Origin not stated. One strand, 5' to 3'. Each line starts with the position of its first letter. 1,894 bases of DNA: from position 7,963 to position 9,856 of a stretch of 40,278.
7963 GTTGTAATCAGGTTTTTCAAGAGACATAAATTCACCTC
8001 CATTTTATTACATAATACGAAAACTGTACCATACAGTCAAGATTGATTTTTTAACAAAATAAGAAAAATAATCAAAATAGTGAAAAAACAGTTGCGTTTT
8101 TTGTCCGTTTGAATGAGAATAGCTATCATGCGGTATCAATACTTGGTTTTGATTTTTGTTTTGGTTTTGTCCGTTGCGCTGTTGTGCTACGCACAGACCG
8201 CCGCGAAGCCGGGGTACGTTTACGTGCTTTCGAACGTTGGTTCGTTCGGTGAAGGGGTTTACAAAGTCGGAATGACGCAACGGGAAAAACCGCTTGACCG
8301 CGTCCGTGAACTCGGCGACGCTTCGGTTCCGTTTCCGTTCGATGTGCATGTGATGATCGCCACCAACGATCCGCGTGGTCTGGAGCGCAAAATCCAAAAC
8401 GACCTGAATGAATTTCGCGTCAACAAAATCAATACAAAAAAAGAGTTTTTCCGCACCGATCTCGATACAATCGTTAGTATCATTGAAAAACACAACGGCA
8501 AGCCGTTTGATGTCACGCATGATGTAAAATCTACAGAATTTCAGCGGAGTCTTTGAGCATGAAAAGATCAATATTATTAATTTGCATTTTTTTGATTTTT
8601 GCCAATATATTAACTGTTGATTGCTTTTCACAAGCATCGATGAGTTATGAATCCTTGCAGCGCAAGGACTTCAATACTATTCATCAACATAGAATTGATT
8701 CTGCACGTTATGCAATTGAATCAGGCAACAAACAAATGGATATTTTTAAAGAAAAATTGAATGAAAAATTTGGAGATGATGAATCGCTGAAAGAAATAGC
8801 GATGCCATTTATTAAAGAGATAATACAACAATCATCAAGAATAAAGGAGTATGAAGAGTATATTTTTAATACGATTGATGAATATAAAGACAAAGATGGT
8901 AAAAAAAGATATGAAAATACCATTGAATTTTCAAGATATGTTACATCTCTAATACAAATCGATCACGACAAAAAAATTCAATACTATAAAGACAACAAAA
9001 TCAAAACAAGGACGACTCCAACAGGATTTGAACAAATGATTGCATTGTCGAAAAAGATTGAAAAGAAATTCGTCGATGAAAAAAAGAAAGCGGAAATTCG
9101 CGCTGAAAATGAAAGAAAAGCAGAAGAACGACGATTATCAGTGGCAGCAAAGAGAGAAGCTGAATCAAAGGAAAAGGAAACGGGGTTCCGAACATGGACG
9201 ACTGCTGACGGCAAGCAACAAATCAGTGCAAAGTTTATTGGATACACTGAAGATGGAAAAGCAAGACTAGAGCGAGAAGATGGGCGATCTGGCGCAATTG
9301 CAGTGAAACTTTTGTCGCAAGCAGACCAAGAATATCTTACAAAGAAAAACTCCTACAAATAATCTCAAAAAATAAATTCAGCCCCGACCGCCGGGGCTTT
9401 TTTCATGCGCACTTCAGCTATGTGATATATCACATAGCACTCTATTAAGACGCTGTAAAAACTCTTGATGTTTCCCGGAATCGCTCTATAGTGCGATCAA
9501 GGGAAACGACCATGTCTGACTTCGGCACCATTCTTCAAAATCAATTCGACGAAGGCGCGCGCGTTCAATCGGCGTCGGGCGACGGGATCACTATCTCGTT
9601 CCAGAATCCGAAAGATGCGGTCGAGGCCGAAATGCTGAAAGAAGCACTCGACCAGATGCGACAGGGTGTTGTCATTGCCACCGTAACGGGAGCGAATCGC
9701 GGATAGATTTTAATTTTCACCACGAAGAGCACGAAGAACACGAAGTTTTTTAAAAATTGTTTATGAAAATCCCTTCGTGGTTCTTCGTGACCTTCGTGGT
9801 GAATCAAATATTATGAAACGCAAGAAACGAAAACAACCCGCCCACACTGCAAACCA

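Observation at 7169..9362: Accessory island between terminase and portal: HTH-less ImmA/IrrE peptidase + 2-TM partner, facing a membrane-anchored T5orf172 protein and a secreted SHD1 protein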

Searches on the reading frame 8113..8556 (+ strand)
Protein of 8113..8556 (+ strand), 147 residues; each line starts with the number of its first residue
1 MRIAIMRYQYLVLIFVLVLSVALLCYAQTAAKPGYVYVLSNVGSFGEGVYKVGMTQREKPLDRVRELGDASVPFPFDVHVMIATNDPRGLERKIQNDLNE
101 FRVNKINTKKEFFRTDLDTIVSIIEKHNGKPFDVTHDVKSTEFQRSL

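Call 3: search_protein_families(library=pfam, proteins=[window:8113-8556:+], max_evalue=0.1)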
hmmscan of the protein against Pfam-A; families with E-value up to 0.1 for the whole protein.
window:8113-8556:+ (147 aa): 2 families
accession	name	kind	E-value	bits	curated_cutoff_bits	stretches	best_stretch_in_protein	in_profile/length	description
PF10544.15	T5orf172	-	1.9e-15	57.7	20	1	34-126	1-99/101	T5orf172 domain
PF13455.12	MUG113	-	3.9e-15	56.6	22.3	1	50-126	1-72/73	Meiotically up-regulated gene 113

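Call 4: search_protein_families(library=phrogs, proteins=[window:8113-8556:+], max_evalue=0.01)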
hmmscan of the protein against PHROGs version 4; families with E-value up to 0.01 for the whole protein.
window:8113-8556:+ (147 aa): 6 families
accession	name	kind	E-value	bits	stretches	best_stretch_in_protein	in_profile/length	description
phrog_1847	-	unknown function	1e-49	170.8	1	27-147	343-463/474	-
phrog_8430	-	unknown function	1.4e-27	97.6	1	30-129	291-385/439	-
phrog_16524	-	unknown function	1.7e-16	61.6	1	28-127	19-113/215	-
phrog_36333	-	unknown function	2.5e-14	54.3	1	34-138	4-102/199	-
phrog_5032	-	unknown function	0.00029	21.5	1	14-130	54-170/178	-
phrog_15085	-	unknown function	0.00086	20.6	1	34-125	4-92/103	-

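Call 5: search_protein_families(library=padloc, proteins=[window:8113-8556:+], max_evalue=0.1)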
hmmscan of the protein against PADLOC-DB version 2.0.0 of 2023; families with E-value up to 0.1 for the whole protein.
window:8113-8556:+ (147 aa): 5 families
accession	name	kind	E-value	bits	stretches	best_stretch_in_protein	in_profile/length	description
PDLC03976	PD-Lambda-1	-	7.7e-50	168.2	1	29-146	352-469/491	-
PDLC03977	PD-Lambda-1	-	1.2e-47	161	1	30-146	352-468/496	-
PDLC05041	PDC-S57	-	1.3e-19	68.7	1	32-137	4-103/212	-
PDLC05042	PDC-S57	-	4.8e-11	40.8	1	31-125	5-97/245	-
PDLC05043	PDC-S57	-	4.4e-06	24.4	1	32-125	3-100/221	-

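Call 13: find_encoding_contigs(protein=window:8113-8556:+, flank=10000, max_places=8)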
Protein window:8113-8556:+ (147 aa): no gene with exactly this product is on record in the collection.

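Call 51: find_homologous_proteins(query=window:8128-8556:+, max_evalue=0.00001)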
Query window:8128-8556:+ (142 aa): 327 proteins with E <= 0.00001 among 336 candidates; the best 120 are listed.
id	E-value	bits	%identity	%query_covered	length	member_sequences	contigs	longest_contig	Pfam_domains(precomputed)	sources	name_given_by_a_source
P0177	2.2e-88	311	100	100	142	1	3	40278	PF10544.16,PF13455.13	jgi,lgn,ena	-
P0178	2.1e-57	211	66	99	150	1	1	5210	PF10544.16,PF13455.13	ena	-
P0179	2.1e-55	204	64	100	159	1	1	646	PF10544.16,PF13455.13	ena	-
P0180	2.7e-54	201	68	94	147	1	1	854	PF10544.16,PF13455.13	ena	-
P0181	5.5e-54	200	65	96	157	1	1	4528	PF10544.16,PF13455.13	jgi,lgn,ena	-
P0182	1.1e-53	199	64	95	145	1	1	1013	PF10544.16,PF13455.13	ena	-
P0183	3.4e-51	191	60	99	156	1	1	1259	PF10544.16,PF13455.13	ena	-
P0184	3.4e-51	191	62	92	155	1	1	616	PF10544.16,PF13455.13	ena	-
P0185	7.7e-50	186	60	94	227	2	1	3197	PF10544.16,PF13455.13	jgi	-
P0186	2.0e-49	185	63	96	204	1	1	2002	PF10544.16,PF13455.13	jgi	jgi:hypothetical protein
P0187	1.4e-35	140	56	82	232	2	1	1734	PF10544.16,PF13455.13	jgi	-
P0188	2.4e-35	139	52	88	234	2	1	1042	PF10544.16,PF13455.13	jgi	jgi:hypothetical protein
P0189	5.1e-35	138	53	89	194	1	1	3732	PF10544.16,PF13455.13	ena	-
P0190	5.2e-35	138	58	75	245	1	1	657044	PF10544.16,PF13455.13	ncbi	ncbi:MAG: GIY-YIG nuclease family protein [Planctomycetaceae bacterium]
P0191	1.3e-34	137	56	82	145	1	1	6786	PF10544.16,PF13455.13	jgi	-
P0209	3.7e-32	129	63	66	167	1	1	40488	PF10544.16,PF13455.13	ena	-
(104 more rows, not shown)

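Call 54: find_encoding_contigs(protein=P0178, flank=5000, max_places=2)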
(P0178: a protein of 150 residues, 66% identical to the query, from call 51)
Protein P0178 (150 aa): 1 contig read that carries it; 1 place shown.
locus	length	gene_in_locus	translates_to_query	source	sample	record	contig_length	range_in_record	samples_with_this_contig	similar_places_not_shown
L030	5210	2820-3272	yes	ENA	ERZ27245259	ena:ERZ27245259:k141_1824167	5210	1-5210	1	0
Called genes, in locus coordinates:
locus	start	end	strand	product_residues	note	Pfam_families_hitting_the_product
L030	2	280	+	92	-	?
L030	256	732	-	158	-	-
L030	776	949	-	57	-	-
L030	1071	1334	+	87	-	PF10711:DUF2513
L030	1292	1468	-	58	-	-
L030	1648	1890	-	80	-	PF13384:HTH_23, PF12844:HTH_19, PF13560:HTH_31, PF01381:HTH_3, PF12728:HTH_17 (faint)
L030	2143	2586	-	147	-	-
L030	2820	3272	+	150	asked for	PF10544:T5orf172, PF13455:MUG113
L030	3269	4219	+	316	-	-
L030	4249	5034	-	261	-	PF00589:Phage_integrase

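Call 55: find_encoding_contigs(protein=P0181, flank=5000, max_places=2)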
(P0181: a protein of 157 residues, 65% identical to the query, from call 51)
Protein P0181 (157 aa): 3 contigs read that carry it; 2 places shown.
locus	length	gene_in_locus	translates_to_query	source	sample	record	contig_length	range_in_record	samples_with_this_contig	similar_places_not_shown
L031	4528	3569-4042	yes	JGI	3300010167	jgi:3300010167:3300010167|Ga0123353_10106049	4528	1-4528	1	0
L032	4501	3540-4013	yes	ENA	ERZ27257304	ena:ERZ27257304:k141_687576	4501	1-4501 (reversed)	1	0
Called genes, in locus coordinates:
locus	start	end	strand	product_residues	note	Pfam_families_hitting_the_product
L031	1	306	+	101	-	?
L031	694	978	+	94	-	PF12844:HTH_19 (weak), PF13560:HTH_31 (weak), PF01381:HTH_3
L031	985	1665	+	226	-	-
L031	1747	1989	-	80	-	PF01797:Y1_Tnp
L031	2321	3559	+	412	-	-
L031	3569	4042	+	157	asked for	PF10544:T5orf172, PF13455:MUG113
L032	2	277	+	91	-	?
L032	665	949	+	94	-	PF12844:HTH_19 (weak), PF13560:HTH_31 (weak), PF01381:HTH_3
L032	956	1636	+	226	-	-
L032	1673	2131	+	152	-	-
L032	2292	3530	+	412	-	-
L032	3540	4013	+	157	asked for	PF10544:T5orf172, PF13455:MUG113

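Call 56: find_encoding_contigs(protein=P0185, flank=5000, max_places=2)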
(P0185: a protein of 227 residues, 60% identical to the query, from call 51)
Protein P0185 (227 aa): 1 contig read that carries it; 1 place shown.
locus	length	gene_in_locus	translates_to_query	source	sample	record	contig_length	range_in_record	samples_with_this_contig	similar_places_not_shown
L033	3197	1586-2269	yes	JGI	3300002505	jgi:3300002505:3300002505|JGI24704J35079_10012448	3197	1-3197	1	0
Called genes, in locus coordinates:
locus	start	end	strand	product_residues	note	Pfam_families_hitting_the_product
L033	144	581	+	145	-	-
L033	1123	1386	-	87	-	-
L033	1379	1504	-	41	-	PF07878:RHH_5 (weak)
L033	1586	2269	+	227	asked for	PF10544:T5orf172, PF13455:MUG113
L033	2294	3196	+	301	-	?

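Call 70: search_solved_structures(query=window:8128-8553:+, max_evalue=0.1, show_alignments=1)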
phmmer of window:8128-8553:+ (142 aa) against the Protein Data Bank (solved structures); distinct sequences matched with E-value up to 0.1: 0.

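Call 76: search_protein_families(library=pfam, proteins=[L030:3269-4216:+, L031:2321-3556:+, L033:2294-3196:+, L030:2143-2583:-], max_evalue=0.01)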
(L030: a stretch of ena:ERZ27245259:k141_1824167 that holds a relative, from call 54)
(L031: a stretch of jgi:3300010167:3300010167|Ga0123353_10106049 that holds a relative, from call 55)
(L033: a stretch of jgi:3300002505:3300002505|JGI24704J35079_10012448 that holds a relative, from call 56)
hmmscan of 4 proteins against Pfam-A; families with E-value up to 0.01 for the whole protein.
L030:3269-4216:+ (316 aa): 0 families

L031:2321-3556:+ (412 aa): 0 families

L033:2294-3196:+ (301 aa): 3 families
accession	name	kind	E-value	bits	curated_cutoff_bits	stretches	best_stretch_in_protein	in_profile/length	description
PF25531.1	GYF_ATXR3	-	0.0077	17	27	0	4-39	3-38/48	Histone-lysine N-methyltransferase ATXR3, GYF domain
PF14237.11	GYF_2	-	0.0084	16.3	25.8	0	11-39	7-35/50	GYF domain 2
PF03781.23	FGE-sulfatase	-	0.0086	16.2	23.3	0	257-297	8-55/255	Sulfatase-modifying factor enzyme 1-like domain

L030:2143-2583:- (146 aa): 0 families

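Call 84: search_protein_families(library=ncbifam, proteins=[window:8128-8556:+], max_evalue=0.01)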
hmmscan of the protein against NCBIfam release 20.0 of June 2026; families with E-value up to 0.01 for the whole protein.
window:8128-8556:+ (142 aa): 0 families

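Call 98: predict_structure(alignment_id=A3)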
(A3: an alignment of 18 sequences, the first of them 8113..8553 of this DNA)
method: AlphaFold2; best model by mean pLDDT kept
length: 147 residues; sequences in the alignment: 18
mean_pLDDT: 88.3   pTM: 0.75
mean pLDDT of the five models: 88.3, 87.8, 86.9, 86.0, 83.8
residues with pLDDT >= 90: 93; 70-90: 40; 50-70: 14; < 50: 0
segments of 3 or more residues with pLDDT < 50: none
pLDDT, mean of each block of 10 residues (from residue 1): 92 98 88 93 83 94 83 80 95 96 84 94 95 82 58
secondary structure, 60 per line:
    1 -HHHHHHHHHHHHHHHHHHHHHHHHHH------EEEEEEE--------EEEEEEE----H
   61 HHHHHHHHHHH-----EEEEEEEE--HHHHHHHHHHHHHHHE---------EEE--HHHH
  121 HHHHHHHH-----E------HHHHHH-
elements in order: H2-27 E34-40 E49-55 H60-71 E77-84 H87-101 E112-114 H117-128 H141-146

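Call 100: fold_search(model_id=the predicted structure, library=pdb)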
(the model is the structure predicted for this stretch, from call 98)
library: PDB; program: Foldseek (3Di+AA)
matches with E <= 10: 52; with E <= 0.001: 0
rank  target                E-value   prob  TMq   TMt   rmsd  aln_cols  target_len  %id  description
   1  7cq4_A                3.1e-01  0.89  0.46  0.24   5.3       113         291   17  Crystal structure of Slx1-Slx4 in complex with 5'flap DNA (released 2021-06-16)
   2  1zg2_MODEL_1_A        3.5e-01  0.33  0.29  0.42   8.7        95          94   15  Solution NMR structure of the UPF0213 protein BH0048 from Bacillus halodurans. Northeast Structural Genomics t (released 2005-06-21)
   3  6sei_C                4.2e-01  0.75  0.43  0.25   7.5       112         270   12  Recognition and processing of branched DNA substrates by Slx1-Slx4 nuclease (released 2019-09-25)
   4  4xlg_A                5.1e-01  0.63  0.34  0.20   3.7        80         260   15  C. glabrata Slx1 in complex with Slx4CCD. (released 2015-03-25)
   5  4xm5                  5.1e-01  0.57  0.41  0.25   7.4       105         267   14  C. glabrata Slx1. (released 2015-03-25)
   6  9erv_A                5.4e-01  0.09  0.20  0.12   9.4       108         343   14  Structure of Salmonella CapRel bound to Bas11 Gp54 (released 2024-11-06)
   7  7cq2_A                6.5e-01  0.77  0.45  0.25   5.3       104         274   14  Crystal structure of Slx1-Slx4 (released 2021-06-16)
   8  7wme                  6.9e-01  0.44  0.42  0.41   8.8       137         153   12  Crystal Structure of the catalytic domain of At-HIGLE (released 2022-04-13)
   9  6sei_A                8.8e-01  0.57  0.44  0.25   7.2       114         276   12  Recognition and processing of branched DNA substrates by Slx1-Slx4 nuclease (released 2019-09-25)
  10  9ba3_B                1.2e+00  0.03  0.14  0.13  15.5       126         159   12  High-resolution crystal structure of the ligand binding domain of the Halomonas titanicae chemoreceptor Htc10 in compl (released 2024-11-20)
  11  3f1j                  1.2e+00  0.02  0.12  0.13  18.0       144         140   13  Crystal structure of the Borna disease virus matrix protein (BDV-M) reveals RNA binding properties (released 2009-02-03)
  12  7ztb_A                1.6e+00  0.06  0.21  0.12   8.3       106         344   14  Structure of the Salmonella tRNA pyrophosphokinase CapRel (released 2022-11-23)
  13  9ba3_A                2.0e+00  0.02  0.13  0.12  15.4       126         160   13  High-resolution crystal structure of the ligand binding domain of the Halomonas titanicae chemoreceptor Htc10 in compl (released 2024-11-20)
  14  9ba3_D                2.5e+00  0.02  0.14  0.13  15.2       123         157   11  High-resolution crystal structure of the ligand binding domain of the Halomonas titanicae chemoreceptor Htc10 in compl (released 2024-11-20)
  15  2wmn_A                3.1e+00  0.03  0.18  0.08  12.5        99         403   14  Structure of the complex between DOCK9 and Cdc42-GDP. (released 2009-09-22)
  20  7r08_B                4.7e+00  0.02  0.21  0.08  18.0       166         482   12  Abortive infection DNA polymerase Abi-P2 (released 2022-09-07)
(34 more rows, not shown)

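Call 106: find_encoding_contigs(protein=P0209, flank=5000, max_places=2)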
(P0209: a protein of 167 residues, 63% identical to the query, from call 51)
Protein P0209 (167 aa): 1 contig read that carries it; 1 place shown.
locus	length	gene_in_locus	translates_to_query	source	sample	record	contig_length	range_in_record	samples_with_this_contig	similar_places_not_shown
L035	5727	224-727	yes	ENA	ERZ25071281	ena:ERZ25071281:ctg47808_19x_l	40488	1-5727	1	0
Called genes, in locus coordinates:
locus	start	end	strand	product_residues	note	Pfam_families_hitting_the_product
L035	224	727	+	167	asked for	PF10544:T5orf172, PF13455:MUG113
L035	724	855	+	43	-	-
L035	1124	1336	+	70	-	-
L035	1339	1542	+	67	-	-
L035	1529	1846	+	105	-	-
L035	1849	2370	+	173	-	-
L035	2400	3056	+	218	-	-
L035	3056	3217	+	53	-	-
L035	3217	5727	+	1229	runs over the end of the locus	-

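Call 107: find_encoding_contigs(protein=P0186, flank=3000, max_places=2)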
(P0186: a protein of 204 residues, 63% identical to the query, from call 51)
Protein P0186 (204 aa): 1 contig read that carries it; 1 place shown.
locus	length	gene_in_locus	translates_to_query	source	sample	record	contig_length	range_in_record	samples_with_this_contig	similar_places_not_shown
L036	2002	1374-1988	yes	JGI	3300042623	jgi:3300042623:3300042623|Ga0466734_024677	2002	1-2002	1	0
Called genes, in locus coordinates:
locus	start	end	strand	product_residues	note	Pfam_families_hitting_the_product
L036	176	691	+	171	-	-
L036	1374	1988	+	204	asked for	PF10544:T5orf172, PF13455:MUG113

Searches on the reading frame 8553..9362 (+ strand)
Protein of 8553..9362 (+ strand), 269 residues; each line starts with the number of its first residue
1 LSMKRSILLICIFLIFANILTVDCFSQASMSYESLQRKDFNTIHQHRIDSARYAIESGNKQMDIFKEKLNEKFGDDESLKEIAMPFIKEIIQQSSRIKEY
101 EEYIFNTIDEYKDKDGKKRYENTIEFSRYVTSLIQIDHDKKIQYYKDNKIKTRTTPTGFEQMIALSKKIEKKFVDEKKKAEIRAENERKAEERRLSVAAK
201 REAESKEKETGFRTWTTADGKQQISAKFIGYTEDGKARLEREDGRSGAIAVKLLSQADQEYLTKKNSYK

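Call 3: search_protein_families(library=pfam, proteins=[window:8553-9362:+], max_evalue=0.1)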
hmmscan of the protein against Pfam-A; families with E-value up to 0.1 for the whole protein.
window:8553-9362:+ (269 aa): 1 family
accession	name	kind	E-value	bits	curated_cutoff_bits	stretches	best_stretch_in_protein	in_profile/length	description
PF03983.18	SHD1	-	1.9e-07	31.2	23.7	1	206-266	4-63/67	SLA1 homology domain 1, SHD1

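Call 4: search_protein_families(library=phrogs, proteins=[window:8553-9362:+], max_evalue=0.01)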
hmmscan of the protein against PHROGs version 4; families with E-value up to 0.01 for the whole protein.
window:8553-9362:+ (269 aa): 1 family
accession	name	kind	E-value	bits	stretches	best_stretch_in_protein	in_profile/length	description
phrog_28384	-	unknown function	1.4e-06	29.4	1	76-116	5-45/48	-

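Call 5: search_protein_families(library=padloc, proteins=[window:8553-9362:+], max_evalue=0.1)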
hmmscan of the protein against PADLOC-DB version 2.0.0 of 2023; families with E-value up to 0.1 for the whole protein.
window:8553-9362:+ (269 aa): 0 families

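Call 52: search_dna_similar(query=window:8559-9359:+, collection=phages, mode=protein, max_evalue=0.001, max_rows=15)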
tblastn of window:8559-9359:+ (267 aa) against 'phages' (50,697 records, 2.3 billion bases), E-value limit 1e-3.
No match.

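Call 84: search_protein_families(library=ncbifam, proteins=[window:8559-9362:+], max_evalue=0.01)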
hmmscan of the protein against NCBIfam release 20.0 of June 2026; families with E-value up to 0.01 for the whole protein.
window:8559-9362:+ (267 aa): 0 families

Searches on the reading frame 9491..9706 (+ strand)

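Call 3: search_protein_families(library=pfam, proteins=[window:9491-9706:+], max_evalue=0.1)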
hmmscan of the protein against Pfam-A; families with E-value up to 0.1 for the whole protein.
window:9491-9706:+ (71 aa): 1 family
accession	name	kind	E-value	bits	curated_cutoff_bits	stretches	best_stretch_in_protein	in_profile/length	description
PF11148.14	DUF2922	-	0.017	15.4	25.5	1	28-58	11-41/69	Protein of unknown function (DUF2922)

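Call 4: search_protein_families(library=phrogs, proteins=[window:9491-9706:+], max_evalue=0.01)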
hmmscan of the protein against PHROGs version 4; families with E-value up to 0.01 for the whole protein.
window:9491-9706:+ (71 aa): 0 families

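Call 5: search_protein_families(library=padloc, proteins=[window:9491-9706:+], max_evalue=0.1)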
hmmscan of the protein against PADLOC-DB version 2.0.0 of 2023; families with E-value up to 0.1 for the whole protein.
window:9491-9706:+ (71 aa): 1 family
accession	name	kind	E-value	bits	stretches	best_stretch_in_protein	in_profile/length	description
PDLC03312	MTase_II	-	0.013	11.2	1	6-51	576-620/1344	Type II methyltransferase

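Call 84: search_protein_families(library=ncbifam, proteins=[window:9491-9706:+], max_evalue=0.01)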
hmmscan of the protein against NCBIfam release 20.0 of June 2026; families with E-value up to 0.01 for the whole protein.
window:9491-9706:+ (71 aa): 0 families
